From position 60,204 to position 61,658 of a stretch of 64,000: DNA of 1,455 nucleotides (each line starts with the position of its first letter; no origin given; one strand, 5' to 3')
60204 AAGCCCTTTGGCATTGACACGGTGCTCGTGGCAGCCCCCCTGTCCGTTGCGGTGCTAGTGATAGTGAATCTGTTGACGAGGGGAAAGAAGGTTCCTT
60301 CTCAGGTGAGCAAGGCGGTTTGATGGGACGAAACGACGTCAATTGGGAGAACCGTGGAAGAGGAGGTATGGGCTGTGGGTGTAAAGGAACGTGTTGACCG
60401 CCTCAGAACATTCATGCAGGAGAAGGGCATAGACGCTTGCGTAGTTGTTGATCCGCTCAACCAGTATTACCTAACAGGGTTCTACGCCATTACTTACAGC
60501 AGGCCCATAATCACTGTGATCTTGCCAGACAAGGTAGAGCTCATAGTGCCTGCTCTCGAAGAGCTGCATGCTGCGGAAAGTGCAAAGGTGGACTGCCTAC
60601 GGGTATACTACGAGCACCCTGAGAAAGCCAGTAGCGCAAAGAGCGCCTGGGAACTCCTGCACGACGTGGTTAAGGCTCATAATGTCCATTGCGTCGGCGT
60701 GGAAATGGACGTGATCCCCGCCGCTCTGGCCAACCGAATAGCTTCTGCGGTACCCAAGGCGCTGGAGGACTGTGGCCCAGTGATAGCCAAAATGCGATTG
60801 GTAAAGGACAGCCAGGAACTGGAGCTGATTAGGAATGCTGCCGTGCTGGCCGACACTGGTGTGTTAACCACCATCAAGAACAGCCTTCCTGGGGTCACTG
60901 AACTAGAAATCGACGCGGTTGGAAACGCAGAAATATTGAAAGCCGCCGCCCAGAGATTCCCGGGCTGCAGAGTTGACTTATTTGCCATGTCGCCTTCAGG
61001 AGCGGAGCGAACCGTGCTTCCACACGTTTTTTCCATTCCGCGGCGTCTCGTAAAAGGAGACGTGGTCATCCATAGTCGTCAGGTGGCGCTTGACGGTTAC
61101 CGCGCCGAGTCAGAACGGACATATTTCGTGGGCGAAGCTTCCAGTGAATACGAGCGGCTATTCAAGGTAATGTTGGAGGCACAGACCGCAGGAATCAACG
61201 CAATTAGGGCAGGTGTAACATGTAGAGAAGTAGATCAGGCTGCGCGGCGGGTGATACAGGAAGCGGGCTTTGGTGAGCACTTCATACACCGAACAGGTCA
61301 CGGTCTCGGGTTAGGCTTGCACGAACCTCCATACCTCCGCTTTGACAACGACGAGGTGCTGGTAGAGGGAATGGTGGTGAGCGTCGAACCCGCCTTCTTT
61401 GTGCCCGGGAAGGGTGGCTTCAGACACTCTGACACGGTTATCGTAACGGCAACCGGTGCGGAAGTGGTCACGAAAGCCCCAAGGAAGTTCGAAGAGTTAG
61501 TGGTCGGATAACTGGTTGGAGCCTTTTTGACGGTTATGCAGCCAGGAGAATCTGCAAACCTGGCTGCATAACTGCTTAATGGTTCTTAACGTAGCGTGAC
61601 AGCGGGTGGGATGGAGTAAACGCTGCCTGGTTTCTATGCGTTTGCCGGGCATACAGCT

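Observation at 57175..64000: Sigma-54-controlled SSS transporter, M24 prolidase and PFL2-type glycyl radical enzyme: candidate hydroxyproline-dipeptide dehydratase locus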

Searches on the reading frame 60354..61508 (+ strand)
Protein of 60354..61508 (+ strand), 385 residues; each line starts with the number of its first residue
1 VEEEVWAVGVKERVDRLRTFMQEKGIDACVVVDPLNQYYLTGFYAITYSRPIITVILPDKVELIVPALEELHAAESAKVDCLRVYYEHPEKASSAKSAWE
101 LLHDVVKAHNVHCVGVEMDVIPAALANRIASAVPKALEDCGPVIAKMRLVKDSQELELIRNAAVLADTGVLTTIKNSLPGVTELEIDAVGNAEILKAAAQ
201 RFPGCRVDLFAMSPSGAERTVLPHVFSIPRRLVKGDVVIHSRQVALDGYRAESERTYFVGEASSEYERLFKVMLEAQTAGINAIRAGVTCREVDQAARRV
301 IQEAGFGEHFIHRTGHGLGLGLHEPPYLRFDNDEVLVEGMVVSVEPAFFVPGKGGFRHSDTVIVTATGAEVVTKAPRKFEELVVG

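Call 6: search_protein_families(library=pfam, proteins=[window:60354-61508:+])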
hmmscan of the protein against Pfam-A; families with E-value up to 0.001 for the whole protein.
window:60354-61508:+ (385 aa): 2 families
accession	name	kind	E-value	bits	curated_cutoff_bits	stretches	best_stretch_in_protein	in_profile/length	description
PF00557.29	Peptidase_M24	-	4.3e-47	161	23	1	157-366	1-208/208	Metallopeptidase family M24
PF01321.24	Creatinase_N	-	1.3e-23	84.3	22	1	13-150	1-128/128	Creatinase/Prolidase N-terminal domain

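Call 7: search_protein_families(library=ncbifam, proteins=[window:60354-61508:+])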
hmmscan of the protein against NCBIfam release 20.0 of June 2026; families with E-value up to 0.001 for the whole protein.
window:60354-61508:+ (385 aa): 14 families
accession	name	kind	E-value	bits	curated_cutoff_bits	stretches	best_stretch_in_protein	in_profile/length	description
NF040821.1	dipep_PepQ_Arch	equivalog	2.3e-57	194.6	630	1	12-378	1-344/346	Xaa-Pro dipeptidase PepQ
NF007310.0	PRK09795.1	equivalog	2.7e-42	144.9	393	1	100-377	79-353/361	aminopeptidase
NF038259.1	ectoine_DoeA_2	exception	1.2e-29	103.2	575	1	11-379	15-383/386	ectoine hydrolase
NF011174.0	PRK14576.1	subfamily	2.8e-22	79.1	487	1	136-378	163-400/405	putative endopeptidase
TIGR02993.1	ectoine_eutD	equivalog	5.7e-21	75.1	613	1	11-379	12-387/391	ectoine hydrolase DoeA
NF011173.0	PRK14575.1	equivalog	9e-21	74.3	850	1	126-379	152-402/406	putative peptidase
TIGR00500.1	met_pdase_I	equivalog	4.7e-20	72.2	171.35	1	150-348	3-203/247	type I methionyl aminopeptidase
NF011720.0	PRK15173.1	subfamily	2.3e-18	66.3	420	1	126-378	89-338/343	peptidase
NF008131.0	PRK10879.1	equivalog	2.9e-18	65.9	465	2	129-301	152-319/438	Xaa-Pro aminopeptidase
NF009533.0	PRK12897.1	equivalog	3.9e-13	49.3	488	1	148-350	2-206/248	type I methionyl aminopeptidase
NF008970.0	PRK12318.1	equivalog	1.4e-10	40.9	267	1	149-356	42-252/291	methionyl aminopeptidase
NF005583.0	PRK07281.1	equivalog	1.2e-06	28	445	1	246-347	130-234/286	methionyl aminopeptidase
NF043017.1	DimsulpropLyDddP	equivalog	9.6e-06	24.6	600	1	96-377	152-438/443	dimethylsulfonioproprionate lyase DddP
TIGR00501.1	met_pdase_II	equivalog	8.1e-05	22.3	222.65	1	232-354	75-196/295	type II methionyl aminopeptidase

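Call 9: find_encoding_contigs(protein=window:60354-61508:+, flank=10000, max_places=6)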
Protein window:60354-61508:+ (385 aa): no gene with exactly this product is on record in the collection.

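Call 11: find_encoding_contigs(protein=window:60375-61508:+, flank=10000, max_places=6)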
Protein window:60375-61508:+ (378 aa): no gene with exactly this product is on record in the collection.

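Call 29: search_solved_structures(query=window:60375-61508:+, show_alignments=2, max_evalue=1e-20)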
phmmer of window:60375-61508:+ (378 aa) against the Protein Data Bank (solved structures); distinct sequences matched with E-value up to 1e-20: 19.
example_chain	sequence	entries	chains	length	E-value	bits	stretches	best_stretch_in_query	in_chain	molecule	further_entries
1pv9_A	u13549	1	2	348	3.6e-50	174.2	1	3-371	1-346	Xaa-Pro dipeptidase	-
3q6d_A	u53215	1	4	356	1.7e-49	172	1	4-371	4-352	Proline dipeptidase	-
1wy2_A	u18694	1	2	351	1.5e-44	155.7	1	4-371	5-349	Xaa-Pro dipeptidase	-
7n02_A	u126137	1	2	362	5.1e-42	147.4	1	6-367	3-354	Aminopeptidase P family protein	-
4zng_C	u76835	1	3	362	7.3e-42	146.9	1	6-367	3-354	Prolidase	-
4rgz_A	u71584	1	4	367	9.8e-42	146.5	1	2-370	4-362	Xaa-Pro aminopeptidase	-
4fkc_A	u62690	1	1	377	1.1e-41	146.3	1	2-370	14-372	Xaa-Pro aminopeptidase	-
6xmr_A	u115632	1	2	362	1.3e-41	146.1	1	6-367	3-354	Aminopeptidase P family protein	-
2zsg_A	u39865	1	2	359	2.7e-41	145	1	5-371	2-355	Aminopeptidase P, putative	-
7k3u_A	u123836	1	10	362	5e-41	144.1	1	6-367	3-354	Aminopeptidase P family protein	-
1wn1_A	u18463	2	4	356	2.1e-40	142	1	134-371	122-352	dipeptidase | 356aa long hypothetical dipeptidase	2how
5cdl_A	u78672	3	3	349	1.9e-39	138.9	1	6-369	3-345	Proline dipeptidase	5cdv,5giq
5giu_A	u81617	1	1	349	2e-39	138.8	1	6-369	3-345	Proline dipeptidase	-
4ege_A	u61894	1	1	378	5.6e-39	137.4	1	15-371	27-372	Dipeptidase PepE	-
5cnx_A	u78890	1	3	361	5e-36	127.7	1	94-370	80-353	Aminopeptidase YpdF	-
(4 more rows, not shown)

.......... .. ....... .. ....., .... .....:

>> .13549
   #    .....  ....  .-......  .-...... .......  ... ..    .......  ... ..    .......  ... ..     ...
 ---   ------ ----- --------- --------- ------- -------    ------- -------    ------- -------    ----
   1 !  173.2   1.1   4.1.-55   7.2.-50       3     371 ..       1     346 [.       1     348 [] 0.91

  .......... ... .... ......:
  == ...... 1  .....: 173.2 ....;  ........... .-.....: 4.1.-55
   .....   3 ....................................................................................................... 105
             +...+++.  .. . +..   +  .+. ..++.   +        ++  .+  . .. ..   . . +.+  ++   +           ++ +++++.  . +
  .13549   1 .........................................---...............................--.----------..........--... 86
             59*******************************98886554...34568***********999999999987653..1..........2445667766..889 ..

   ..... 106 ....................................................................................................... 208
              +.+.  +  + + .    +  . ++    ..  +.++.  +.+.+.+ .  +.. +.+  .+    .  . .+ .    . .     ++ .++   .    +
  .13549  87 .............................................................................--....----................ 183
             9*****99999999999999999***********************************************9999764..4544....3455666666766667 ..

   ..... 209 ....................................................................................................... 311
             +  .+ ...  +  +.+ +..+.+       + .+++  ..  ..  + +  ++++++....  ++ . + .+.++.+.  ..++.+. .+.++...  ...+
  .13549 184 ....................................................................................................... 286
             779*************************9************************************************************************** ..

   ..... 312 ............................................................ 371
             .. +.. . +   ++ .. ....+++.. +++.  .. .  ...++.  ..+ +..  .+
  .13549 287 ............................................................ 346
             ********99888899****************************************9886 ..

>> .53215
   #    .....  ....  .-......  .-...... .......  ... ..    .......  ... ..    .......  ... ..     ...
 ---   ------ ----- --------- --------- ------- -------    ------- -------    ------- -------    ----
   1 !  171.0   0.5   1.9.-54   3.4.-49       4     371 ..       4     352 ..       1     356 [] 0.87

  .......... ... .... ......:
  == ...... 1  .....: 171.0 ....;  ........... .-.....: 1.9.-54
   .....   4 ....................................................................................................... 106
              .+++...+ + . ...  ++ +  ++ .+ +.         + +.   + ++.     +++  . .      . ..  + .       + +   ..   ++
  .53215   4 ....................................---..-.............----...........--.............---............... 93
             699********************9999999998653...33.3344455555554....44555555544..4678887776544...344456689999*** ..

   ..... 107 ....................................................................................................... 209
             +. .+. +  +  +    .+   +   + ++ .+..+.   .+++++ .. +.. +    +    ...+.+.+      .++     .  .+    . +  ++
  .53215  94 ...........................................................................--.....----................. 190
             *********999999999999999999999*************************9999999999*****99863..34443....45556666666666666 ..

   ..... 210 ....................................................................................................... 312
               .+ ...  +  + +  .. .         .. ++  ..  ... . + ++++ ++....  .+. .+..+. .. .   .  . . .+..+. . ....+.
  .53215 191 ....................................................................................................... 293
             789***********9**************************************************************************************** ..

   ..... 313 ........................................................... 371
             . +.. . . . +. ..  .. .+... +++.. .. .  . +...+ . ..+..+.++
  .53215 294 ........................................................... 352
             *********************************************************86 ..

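Call 31: find_homologous_proteins(query=window:60375-61508:+, max_evalue=1e-20)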
Query window:60375-61508:+ (378 aa): 2041 proteins with E <= 1e-20 among 8000 candidates; the best 120 are listed.
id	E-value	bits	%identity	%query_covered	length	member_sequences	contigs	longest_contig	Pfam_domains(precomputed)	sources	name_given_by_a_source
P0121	6.2e-247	836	100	100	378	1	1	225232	PF01321.25,PF00557.30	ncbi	ncbi:MAG: M24 family metallopeptidase [Bacillota bacterium]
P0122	3.7e-145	502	61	98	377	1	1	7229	PF01321.25,PF00557.30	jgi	-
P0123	1.8e-143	496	59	98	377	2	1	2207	PF01321.25,PF00557.30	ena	-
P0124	2.1e-140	486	59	100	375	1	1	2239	PF01321.25,PF00557.30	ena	-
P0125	2.4e-138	479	57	100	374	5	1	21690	PF01321.25,PF00557.30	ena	-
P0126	2.0e-136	473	58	100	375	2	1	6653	PF01321.25,PF00557.30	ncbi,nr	ncbi:MAG: aminopeptidase P family protein [Euryarchaeota archaeon]|nr:aminopeptidase P family protei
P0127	2.2e-136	473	58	100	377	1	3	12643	PF01321.25,PF00557.30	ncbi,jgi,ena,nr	ncbi:MAG: aminopeptidase P family protein [Thermoplasmata archaeon]|nr:MAG: aminopeptidase P family 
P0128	1.1e-131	457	56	99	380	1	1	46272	PF01321.25,PF00557.30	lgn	-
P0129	1.1e-130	454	54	99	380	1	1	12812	PF01321.25,PF00557.30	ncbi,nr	ncbi:MAG: aminopeptidase P family protein [Synergistetes bacterium]|nr:aminopeptidase P family prote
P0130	1.5e-130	453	54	99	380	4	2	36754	PF01321.25,PF00557.30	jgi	-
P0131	4.1e-130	452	56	99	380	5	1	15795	PF01321.25,PF00557.30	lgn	-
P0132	5.5e-130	452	56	98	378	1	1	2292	PF01321.25,PF00557.30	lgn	-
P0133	4.5e-128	445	55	96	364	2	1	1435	PF01321.25,PF00557.30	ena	-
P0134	6.4e-128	445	55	99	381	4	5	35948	PF01321.25,PF00557.30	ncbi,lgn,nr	ncbi:MAG: aminopeptidase P family protein [Synergistetes bacterium]|nr:aminopeptidase P family prote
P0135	2.4e-126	440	54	99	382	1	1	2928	PF01321.25,PF00557.30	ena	-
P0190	1.9e-109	384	49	99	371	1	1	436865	PF01321.25,PF00557.30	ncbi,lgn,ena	-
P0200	4.6e-108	380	49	99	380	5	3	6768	PF01321.25,PF00557.30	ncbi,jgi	jgi:Xaa-Pro dipeptidase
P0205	1.4e-107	378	49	98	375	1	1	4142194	PF01321.25,PF00557.30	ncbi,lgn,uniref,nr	ncbi:Xaa-Pro peptidase family protein [Lysinibacillus sp. SGAir0095]|uniref:M24 family metallopeptid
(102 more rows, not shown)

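Call 34: find_encoding_contigs(protein=P0125, flank=8000, max_places=2)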
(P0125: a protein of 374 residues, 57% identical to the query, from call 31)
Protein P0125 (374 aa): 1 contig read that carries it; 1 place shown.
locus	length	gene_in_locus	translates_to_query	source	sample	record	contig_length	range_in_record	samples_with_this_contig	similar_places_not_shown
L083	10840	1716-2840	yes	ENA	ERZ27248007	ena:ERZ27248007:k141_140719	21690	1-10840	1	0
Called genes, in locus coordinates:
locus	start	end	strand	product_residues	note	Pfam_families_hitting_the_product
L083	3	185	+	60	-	?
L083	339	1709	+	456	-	PF00474:SSF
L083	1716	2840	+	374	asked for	PF01321:Creatinase_N, PF00557:Peptidase_M24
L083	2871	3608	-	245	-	-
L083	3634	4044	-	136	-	PF25213:HVO_A0261_N (weak), PF01022:HTH_5 (weak), PF12840:HTH_20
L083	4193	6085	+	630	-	PF02897:Peptidase_S9_N, PF00326:Peptidase_S9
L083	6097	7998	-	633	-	PF01738:DLH (weak), PF02129:Peptidase_S15 (weak), PF20434:BD-FAE (weak), PF00561:Abhydrolase_1 (weak), PF00326:Peptidase_S9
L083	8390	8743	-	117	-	PF02632:BioY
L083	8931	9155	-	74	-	-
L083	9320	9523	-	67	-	-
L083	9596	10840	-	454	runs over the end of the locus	PF00291:PALP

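Call 35: find_encoding_contigs(protein=P0128, flank=8000, max_places=2)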
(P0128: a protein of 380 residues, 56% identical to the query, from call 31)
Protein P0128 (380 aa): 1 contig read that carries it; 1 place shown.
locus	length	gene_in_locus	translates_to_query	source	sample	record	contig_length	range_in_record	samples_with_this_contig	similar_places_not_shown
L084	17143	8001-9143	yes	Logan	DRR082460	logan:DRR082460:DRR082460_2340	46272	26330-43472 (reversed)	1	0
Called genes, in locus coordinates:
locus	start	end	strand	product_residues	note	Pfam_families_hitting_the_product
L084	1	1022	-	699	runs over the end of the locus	-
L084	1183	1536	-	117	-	-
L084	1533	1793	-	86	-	PF12797:Fer4_2 (weak), PF12837:Fer4_6 (weak), PF12838:Fer4_7 (faint), PF13237:Fer4_10 (weak), PF00037:Fer4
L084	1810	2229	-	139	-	PF01022:HTH_5 (weak)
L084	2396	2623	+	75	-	-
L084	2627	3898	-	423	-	PF12801:Fer4_5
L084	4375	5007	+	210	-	PF00392:GntR, PF13412:HTH_24 (weak), PF07729:FCD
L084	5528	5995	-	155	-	PF01668:SmpB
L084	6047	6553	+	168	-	PF13482:RNase_H_2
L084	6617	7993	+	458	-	PF00474:SSF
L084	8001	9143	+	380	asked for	PF01321:Creatinase_N, PF00557:Peptidase_M24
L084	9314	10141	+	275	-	PF10670:DUF4198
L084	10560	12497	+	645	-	-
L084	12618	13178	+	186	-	PF15780:ASH (weak)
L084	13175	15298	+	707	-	PF00395:SLH, PF13290:CHB_HEX_C_1, PF13287:Fn3_assoc (weak), PF00753:Lactamase_B, PF19583:ODP (faint), PF12733:Cadherin-like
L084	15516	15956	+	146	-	PF00210:Ferritin, PF02915:Rubrerythrin (faint), PF13668:Ferritin_2 (faint)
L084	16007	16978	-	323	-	-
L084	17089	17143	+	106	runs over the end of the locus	-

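Call 36: find_encoding_contigs(protein=P0205, flank=8000, max_places=2)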
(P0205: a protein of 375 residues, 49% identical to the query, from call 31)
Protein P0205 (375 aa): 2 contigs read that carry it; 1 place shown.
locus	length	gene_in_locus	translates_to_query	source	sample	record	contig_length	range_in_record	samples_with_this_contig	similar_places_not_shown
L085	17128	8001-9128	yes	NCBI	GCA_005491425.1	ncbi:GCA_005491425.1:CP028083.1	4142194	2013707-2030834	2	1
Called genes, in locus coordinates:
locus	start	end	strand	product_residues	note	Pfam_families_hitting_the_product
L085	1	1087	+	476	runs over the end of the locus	PF00206:Lyase_1, PF10415:FumaraseC_C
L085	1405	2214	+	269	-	-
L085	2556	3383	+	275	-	PF13527:Acetyltransf_9 (weak), PF00583:Acetyltransf_1, PF13673:Acetyltransf_10 (weak), PF13508:Acetyltransf_7, PF08445:FR47 (weak)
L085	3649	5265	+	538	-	PF02776:TPP_enzyme_N, PF00205:TPP_enzyme_M, PF02775:TPP_enzyme_C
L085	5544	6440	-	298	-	PF00126:HTH_1, PF03466:LysR_substrate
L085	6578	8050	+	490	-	PF00474:SSF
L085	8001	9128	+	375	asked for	PF01321:Creatinase_N, PF00557:Peptidase_M24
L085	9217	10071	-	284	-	PF13560:HTH_31, PF17765:MLTR_LBD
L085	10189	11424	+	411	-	PF00109:ketoacyl-synt, PF02801:Ketoacyl-synt_C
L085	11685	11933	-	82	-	-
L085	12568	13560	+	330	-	PF04055:Radical_SAM, PF06968:BATS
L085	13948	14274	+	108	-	PF03992:ABM (weak)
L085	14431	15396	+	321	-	PF01156:IU_nuc_hydro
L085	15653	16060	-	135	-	PF07883:Cupin_2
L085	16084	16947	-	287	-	PF00248:Aldo_ket_red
